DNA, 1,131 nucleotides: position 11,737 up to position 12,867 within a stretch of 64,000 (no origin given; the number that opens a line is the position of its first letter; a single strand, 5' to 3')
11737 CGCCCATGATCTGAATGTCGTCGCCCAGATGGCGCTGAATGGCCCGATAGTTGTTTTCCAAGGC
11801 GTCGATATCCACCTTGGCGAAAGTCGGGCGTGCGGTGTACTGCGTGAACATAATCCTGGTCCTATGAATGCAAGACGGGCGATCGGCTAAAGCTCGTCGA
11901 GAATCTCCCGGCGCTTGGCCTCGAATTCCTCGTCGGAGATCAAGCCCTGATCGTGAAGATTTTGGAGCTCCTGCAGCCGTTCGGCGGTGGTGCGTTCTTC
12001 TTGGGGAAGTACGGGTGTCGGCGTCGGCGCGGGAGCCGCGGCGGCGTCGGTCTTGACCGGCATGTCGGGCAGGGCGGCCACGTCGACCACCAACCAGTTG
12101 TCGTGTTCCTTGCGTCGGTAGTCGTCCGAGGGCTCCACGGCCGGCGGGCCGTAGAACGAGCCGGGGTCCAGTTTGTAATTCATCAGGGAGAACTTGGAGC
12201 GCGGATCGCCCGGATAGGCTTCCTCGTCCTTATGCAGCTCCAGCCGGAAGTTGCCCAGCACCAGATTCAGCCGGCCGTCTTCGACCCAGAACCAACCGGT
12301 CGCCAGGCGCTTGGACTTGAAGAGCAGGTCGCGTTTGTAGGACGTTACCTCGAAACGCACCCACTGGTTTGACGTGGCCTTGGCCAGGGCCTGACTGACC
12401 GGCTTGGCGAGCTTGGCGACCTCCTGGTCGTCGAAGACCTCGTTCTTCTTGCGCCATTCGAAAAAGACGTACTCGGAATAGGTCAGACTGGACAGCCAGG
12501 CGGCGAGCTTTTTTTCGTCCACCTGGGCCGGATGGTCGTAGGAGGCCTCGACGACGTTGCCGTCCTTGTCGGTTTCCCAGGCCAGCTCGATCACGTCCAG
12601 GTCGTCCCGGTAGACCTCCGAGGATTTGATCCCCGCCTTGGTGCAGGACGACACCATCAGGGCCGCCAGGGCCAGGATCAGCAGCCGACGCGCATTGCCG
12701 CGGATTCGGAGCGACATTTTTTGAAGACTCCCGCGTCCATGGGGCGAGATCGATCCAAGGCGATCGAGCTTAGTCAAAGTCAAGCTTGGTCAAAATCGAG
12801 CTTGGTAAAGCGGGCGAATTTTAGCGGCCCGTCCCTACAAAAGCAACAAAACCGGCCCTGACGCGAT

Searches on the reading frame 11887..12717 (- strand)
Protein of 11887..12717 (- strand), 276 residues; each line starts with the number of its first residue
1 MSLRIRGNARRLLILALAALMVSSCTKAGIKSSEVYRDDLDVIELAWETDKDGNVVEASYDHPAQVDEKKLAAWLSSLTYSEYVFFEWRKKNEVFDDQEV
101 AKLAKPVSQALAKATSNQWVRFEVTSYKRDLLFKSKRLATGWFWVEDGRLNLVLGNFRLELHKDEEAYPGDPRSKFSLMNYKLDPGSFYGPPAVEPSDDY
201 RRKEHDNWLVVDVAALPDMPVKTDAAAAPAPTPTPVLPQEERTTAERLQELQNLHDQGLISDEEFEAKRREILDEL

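Call 59: search_protein_families(library=pfam, proteins=[window:11887-12717:-], max_evalue=0.001)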
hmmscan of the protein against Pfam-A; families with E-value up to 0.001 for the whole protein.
window:11887-12717:- (276 aa): 1 family
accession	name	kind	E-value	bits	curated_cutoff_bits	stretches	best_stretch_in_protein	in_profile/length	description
PF09851.14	SHOCT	-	2.5e-09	37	27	1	246-273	1-28/28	Short C-terminal domain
